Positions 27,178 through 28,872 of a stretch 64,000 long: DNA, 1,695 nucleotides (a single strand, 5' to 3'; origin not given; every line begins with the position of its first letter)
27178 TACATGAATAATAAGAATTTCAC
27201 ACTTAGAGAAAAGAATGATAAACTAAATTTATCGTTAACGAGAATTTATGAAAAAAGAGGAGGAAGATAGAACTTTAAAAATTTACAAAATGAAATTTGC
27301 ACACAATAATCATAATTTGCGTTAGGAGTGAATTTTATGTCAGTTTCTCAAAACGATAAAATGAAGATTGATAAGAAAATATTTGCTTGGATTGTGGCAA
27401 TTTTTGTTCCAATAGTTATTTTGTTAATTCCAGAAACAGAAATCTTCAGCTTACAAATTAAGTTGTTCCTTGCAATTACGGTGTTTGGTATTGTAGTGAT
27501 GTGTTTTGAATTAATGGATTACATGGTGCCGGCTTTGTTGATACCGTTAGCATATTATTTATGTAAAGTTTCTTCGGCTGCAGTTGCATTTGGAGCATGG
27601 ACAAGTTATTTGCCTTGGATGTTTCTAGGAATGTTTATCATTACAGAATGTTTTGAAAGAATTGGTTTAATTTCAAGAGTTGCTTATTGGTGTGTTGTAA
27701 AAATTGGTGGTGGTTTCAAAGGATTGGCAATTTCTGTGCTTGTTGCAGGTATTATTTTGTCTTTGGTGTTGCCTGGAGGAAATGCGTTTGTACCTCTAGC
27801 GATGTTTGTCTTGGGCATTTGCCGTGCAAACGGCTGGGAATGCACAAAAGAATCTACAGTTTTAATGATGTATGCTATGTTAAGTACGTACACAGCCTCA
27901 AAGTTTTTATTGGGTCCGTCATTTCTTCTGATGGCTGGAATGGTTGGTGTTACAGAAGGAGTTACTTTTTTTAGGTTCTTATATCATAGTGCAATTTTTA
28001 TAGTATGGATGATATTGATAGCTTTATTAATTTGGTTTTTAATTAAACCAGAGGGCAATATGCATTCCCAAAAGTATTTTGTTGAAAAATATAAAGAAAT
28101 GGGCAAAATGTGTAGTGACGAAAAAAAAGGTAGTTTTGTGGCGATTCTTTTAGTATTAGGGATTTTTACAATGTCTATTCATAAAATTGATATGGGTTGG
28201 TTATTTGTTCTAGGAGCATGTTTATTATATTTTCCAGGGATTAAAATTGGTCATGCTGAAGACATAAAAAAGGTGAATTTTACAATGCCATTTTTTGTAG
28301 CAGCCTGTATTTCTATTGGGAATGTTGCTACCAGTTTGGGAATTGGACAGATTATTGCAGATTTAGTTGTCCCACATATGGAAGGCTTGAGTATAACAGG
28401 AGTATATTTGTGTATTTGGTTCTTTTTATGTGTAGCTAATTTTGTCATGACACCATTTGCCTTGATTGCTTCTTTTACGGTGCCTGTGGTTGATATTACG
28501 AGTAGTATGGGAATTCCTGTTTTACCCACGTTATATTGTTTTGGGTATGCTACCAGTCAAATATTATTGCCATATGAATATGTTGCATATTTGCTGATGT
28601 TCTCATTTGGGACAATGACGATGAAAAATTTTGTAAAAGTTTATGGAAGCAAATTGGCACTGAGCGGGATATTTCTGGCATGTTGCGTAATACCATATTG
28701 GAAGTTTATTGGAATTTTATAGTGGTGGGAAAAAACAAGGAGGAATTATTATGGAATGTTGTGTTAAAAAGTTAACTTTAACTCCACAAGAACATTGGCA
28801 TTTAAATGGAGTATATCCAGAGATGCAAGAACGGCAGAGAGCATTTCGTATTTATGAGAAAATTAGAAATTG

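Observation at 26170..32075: AT-rich island encoding an orphan glycyl-radical eliminase with an anion permease, an SDR and LysR, but no activating enzyme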

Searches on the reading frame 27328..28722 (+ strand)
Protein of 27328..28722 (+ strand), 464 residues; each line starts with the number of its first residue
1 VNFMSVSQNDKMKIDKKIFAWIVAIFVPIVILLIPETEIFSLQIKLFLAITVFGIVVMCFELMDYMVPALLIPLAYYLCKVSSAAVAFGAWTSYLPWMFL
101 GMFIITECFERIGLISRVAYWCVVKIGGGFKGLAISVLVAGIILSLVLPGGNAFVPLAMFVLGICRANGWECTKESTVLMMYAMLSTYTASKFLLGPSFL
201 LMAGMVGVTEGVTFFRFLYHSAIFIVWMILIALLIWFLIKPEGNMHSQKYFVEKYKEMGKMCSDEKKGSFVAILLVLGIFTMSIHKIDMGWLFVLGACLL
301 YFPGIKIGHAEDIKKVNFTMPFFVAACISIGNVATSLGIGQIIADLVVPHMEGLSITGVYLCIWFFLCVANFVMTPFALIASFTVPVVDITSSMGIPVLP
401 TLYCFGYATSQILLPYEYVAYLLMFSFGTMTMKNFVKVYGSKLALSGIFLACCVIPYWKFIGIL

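Call 4: search_protein_families(library=pfam, proteins=[window:27328-28722:+])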
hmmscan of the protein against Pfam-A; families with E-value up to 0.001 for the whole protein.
window:27328-28722:+ (464 aa): 2 families
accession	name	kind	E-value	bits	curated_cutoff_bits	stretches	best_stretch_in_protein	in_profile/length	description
PF00939.25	Na_sulph_symp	-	2.1e-21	77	27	1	16-463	2-471/472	Sodium:sulfate symporter transmembrane region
PF03600.22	CitMHS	-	5e-11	42.7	31.9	1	56-403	2-331/336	Citrate transporter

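Call 5: search_protein_families(library=ncbifam, proteins=[window:27328-28722:+], max_evalue=0.00001)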
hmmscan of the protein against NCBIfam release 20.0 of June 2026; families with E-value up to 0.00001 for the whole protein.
window:27328-28722:+ (464 aa): 1 family
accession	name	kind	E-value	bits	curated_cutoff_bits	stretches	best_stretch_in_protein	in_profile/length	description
TIGR00785.1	dass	subfamily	1e-18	67.3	198.6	1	41-455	7-440/444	DASS family sodium-coupled anion symporter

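Call 52: search_solved_structures(query=window:27337-28722:+, max_evalue=0.00001)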
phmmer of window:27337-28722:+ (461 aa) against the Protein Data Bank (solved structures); distinct sequences matched with E-value up to 0.00001: 0.
